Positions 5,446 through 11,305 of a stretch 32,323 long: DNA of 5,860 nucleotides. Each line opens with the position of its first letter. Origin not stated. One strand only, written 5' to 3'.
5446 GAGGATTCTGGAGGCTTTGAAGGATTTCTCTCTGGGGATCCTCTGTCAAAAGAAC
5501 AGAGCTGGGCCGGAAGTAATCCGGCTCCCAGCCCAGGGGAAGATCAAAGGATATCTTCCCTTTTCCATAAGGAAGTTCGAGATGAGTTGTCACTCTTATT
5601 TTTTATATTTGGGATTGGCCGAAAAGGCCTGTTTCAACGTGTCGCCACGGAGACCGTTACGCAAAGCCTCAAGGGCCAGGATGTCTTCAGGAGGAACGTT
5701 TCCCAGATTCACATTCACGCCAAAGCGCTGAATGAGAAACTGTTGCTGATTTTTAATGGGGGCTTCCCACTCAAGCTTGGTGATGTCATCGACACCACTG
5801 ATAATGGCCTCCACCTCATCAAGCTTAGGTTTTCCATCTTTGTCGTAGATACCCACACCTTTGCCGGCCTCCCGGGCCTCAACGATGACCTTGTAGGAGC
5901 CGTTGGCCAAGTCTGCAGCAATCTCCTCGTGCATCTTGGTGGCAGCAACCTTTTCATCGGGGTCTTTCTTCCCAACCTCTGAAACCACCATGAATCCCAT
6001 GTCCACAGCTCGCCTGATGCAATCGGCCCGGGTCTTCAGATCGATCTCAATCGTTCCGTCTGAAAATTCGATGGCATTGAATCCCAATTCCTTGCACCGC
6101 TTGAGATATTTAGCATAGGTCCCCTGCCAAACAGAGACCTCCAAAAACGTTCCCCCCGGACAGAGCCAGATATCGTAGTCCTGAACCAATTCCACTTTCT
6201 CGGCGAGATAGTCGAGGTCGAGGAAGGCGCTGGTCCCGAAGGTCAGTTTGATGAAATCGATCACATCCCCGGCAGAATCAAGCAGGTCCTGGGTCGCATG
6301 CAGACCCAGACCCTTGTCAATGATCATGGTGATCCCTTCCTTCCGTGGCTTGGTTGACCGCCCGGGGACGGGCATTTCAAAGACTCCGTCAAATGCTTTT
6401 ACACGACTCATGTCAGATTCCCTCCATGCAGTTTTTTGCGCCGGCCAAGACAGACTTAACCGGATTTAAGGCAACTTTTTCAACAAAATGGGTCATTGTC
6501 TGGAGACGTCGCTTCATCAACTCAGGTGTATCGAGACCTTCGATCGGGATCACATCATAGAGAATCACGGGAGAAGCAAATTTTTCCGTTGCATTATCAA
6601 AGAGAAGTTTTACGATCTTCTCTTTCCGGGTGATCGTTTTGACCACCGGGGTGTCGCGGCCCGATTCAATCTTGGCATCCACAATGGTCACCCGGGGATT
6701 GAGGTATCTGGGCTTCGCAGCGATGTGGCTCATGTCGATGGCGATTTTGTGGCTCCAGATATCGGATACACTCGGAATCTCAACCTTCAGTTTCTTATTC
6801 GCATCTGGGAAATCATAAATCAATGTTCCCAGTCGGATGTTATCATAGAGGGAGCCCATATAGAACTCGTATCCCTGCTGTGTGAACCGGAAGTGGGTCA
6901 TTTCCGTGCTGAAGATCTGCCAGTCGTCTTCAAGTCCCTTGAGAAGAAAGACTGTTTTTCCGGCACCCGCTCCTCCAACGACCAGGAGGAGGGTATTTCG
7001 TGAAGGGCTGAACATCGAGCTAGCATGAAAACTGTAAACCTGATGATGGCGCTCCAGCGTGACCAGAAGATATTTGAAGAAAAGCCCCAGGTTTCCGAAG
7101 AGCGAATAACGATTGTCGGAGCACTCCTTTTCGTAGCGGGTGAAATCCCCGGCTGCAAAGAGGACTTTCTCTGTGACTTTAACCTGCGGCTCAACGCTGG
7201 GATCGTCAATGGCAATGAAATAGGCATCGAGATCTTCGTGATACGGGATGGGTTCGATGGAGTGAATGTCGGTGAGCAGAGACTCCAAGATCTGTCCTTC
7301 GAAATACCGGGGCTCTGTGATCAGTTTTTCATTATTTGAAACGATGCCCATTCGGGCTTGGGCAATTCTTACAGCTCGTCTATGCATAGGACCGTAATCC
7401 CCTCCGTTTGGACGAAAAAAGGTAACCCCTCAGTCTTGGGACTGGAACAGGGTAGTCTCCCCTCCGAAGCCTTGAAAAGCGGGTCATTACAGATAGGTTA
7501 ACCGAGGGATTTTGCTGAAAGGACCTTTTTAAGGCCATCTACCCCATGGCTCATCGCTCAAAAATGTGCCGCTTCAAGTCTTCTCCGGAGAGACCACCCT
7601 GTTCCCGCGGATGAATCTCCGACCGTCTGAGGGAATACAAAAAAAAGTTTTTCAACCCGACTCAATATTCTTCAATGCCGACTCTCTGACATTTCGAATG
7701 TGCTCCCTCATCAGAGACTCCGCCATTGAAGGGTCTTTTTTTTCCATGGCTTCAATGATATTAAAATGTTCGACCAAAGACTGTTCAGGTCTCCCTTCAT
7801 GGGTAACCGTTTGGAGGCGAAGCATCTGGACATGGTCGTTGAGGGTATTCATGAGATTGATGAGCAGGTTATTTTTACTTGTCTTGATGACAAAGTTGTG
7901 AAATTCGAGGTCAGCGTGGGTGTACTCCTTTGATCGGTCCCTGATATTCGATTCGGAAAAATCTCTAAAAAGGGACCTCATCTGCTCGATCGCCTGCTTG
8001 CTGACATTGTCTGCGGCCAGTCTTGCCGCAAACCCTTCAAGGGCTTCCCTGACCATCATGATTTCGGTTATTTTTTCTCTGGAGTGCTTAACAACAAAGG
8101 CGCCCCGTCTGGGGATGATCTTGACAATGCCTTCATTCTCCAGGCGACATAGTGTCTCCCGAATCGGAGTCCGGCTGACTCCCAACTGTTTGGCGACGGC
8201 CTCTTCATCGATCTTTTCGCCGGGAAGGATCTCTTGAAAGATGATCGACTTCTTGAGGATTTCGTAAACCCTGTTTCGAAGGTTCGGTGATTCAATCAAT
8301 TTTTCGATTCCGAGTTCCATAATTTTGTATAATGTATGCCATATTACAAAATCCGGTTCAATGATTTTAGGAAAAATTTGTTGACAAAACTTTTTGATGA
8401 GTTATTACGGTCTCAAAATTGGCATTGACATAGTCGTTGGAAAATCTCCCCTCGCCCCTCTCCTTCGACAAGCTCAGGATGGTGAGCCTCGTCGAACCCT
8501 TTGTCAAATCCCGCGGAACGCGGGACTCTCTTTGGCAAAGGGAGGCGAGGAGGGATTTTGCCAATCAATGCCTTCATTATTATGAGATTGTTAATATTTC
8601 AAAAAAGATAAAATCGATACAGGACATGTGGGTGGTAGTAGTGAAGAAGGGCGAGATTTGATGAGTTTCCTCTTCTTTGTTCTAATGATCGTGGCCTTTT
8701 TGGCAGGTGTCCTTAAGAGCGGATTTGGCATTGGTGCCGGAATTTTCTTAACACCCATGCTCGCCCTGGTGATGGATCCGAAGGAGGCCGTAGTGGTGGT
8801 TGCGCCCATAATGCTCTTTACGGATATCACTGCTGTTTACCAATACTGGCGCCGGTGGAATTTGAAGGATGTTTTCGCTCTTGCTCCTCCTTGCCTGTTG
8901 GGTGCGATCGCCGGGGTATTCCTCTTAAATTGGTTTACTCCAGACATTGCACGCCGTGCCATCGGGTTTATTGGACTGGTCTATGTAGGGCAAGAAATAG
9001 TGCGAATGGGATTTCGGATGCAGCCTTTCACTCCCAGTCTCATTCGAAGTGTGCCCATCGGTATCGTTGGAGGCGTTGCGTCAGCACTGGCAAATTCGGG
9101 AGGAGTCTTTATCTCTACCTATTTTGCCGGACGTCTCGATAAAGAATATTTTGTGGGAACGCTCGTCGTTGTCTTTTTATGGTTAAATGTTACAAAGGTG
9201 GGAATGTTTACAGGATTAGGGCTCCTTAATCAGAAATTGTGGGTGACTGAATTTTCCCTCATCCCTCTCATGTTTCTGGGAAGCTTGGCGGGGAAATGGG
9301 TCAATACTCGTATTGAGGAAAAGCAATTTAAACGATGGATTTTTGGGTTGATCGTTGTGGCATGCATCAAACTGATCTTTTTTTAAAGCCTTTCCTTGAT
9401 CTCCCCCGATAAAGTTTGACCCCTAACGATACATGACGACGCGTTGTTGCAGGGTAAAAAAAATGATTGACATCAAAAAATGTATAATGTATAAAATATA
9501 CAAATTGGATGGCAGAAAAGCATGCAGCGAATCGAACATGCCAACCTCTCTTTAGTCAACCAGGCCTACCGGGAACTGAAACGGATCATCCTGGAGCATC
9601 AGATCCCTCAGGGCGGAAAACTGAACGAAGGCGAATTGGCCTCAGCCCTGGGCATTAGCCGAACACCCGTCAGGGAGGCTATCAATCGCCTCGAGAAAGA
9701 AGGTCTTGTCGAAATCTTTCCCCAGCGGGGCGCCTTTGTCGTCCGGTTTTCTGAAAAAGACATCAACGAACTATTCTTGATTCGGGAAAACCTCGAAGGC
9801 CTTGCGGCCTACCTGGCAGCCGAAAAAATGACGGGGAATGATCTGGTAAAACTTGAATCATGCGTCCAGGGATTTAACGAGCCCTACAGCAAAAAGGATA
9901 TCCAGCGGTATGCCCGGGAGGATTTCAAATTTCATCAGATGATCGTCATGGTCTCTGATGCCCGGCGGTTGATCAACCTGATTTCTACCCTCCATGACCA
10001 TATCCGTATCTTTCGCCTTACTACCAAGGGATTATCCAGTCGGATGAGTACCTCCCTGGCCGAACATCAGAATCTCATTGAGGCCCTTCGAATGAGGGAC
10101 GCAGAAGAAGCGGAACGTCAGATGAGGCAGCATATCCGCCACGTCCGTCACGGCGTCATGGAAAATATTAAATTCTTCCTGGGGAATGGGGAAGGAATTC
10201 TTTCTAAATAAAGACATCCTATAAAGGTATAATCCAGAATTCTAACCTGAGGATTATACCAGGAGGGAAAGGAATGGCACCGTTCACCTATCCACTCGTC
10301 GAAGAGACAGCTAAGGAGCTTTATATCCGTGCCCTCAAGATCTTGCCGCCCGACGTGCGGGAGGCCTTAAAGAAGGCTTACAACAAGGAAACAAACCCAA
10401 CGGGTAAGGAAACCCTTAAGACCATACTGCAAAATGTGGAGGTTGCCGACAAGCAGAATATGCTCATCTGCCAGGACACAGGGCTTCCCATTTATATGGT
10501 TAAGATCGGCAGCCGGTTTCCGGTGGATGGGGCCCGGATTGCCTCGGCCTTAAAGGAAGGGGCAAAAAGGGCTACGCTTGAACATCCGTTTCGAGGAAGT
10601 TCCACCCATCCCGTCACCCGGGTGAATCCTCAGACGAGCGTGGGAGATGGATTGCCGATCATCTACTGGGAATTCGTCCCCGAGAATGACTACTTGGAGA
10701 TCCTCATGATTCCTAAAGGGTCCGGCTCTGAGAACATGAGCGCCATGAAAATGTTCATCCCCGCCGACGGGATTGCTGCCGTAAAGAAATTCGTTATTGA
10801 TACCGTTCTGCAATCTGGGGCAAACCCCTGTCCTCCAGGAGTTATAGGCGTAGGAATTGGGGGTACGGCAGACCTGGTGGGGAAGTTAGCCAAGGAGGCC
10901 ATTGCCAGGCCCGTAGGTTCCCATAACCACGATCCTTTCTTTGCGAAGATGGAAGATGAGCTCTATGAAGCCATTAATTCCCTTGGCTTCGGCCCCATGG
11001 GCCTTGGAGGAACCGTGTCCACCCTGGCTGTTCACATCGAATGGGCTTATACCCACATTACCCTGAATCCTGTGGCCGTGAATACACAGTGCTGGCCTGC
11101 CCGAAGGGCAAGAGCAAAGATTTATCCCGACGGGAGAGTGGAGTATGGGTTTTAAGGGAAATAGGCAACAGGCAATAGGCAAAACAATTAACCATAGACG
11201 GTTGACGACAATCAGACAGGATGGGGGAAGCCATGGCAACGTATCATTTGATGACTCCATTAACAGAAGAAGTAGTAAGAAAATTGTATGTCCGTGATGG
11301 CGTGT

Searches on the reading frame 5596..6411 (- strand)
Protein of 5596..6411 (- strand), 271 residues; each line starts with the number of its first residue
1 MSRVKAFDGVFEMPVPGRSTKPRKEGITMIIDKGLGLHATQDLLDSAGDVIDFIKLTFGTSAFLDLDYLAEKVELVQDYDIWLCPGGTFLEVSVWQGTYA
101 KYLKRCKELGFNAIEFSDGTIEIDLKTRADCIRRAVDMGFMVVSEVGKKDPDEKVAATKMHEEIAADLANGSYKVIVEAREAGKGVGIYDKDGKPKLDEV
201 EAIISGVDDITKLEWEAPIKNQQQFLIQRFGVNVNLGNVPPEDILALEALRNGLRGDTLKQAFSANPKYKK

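Call 84: search_protein_families(library=pfam, proteins=[window:5596-6411:-], max_evalue=0.0001)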
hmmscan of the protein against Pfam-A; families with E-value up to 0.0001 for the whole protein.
window:5596-6411:- (271 aa): 1 family
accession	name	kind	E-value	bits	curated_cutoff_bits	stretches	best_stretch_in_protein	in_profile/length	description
PF02679.21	ComA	-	1.9e-89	299.7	25.2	1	17-257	2-243/243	(2R)-phospho-3-sulfolactate synthase (ComA)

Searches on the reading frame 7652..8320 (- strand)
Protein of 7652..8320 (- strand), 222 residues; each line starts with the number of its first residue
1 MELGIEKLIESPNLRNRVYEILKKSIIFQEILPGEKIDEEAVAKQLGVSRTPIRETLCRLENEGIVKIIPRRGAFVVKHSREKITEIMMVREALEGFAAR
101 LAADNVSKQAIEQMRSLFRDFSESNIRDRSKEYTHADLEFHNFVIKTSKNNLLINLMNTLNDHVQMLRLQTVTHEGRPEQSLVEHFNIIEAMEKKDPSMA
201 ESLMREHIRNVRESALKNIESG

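Call 4: search_protein_families(library=pfam, proteins=[window:7652-8320:-], max_evalue=0.01)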
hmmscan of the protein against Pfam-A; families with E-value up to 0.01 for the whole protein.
window:7652-8320:- (222 aa): 9 families
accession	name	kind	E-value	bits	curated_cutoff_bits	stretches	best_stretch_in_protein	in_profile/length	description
PF07729.17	FCD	-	1.4e-28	100.2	24.3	1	86-209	1-124/125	FCD domain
PF00392.27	GntR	-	1.7e-17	63.2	27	1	15-76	2-64/64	Bacterial regulatory proteins, gntR family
PF01978.25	TrmB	-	8.2e-05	22.8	25.6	1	35-72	21-58/68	Sugar-specific transcriptional regulator TrmB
PF02082.26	Rrf2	-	0.0017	19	30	1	34-134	21-125/132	Iron-dependent Transcriptional regulator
PF01325.25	Fe_dep_repress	-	0.0034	18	26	0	36-74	22-60/60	Iron dependent repressor, N-terminal DNA binding domain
PF13309.12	HTH_22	-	0.0042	17.5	29.6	0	56-89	19-52/63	HTH domain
PF13518.12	HTH_28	-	0.0046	17.5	25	0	34-73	12-49/52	Helix-turn-helix domain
PF13551.12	HTH_29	-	0.0057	17.2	28.1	0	42-72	18-48/64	Winged helix-turn helix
PF13412.12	HTH_24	-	0.01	15.9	21.9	0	42-67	23-48/48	Winged helix-turn-helix DNA-binding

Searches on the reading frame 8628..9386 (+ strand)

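Call 4: search_protein_families(library=pfam, proteins=[window:8628-9386:+], max_evalue=0.01)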
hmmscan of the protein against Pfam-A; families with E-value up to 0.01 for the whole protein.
window:8628-9386:+ (252 aa): 1 family
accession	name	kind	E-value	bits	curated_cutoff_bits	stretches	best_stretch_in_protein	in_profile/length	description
PF01925.25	TauE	-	3e-37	129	32.6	1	19-249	1-237/237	Sulfite exporter TauE/SafE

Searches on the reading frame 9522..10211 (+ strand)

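Call 4: search_protein_families(library=pfam, proteins=[window:9522-10211:+], max_evalue=0.01)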
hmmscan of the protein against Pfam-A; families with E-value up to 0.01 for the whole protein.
window:9522-10211:+ (229 aa): 12 families
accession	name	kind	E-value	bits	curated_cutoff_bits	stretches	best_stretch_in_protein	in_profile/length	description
PF07729.17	FCD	-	1.5e-26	93.7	24.3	1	83-206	1-124/125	FCD domain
PF00392.27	GntR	-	8.3e-19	67.5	27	1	12-73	2-64/64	Bacterial regulatory proteins, gntR family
PF13412.12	HTH_24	-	2.1e-07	30.8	21.9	1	34-64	18-48/48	Winged helix-turn-helix DNA-binding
PF01325.25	Fe_dep_repress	-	2e-05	25.2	26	1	31-71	20-60/60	Iron dependent repressor, N-terminal DNA binding domain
PF01978.25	TrmB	-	7.7e-05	22.9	25.6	1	32-69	21-58/68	Sugar-specific transcriptional regulator TrmB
PF13545.12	HTH_Crp_2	-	0.00016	22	27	1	33-64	22-53/70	Crp-like helix-turn-helix domain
PF01047.28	MarR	-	0.00021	21.5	24.6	1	30-64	14-48/59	MarR family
PF08279.18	HTH_11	-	0.00067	19.9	25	1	34-65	16-46/55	HTH domain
PF12802.13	MarR_2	-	0.00092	19.8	27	1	34-64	21-51/61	MarR family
PF02002.24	TFIIE_alpha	-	0.0029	17.9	22.9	1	28-68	22-62/105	TFIIE alpha subunit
PF13551.12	HTH_29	-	0.003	18.1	28.1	1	37-67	16-46/64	Winged helix-turn helix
PF13518.12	HTH_28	-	0.0055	17.2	25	0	37-70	16-49/52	Helix-turn-helix domain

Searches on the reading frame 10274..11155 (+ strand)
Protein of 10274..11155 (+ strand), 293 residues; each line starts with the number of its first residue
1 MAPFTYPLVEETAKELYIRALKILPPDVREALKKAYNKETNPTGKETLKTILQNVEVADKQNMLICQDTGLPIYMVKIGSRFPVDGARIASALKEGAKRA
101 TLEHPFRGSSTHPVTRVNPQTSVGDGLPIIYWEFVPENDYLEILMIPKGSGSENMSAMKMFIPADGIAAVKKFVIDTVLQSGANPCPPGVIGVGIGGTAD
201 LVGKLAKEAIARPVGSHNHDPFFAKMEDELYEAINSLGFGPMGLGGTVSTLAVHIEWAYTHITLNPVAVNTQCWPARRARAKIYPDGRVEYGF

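Call 4: search_protein_families(library=pfam, proteins=[window:10274-11155:+], max_evalue=0.01)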
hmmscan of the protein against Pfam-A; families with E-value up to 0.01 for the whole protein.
window:10274-11155:+ (293 aa): 1 family
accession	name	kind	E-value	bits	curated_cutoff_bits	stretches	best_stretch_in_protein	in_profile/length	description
PF05681.19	Fumerase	-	2.1e-95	319.5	25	1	11-281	2-269/270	Fumarate hydratase (Fumerase)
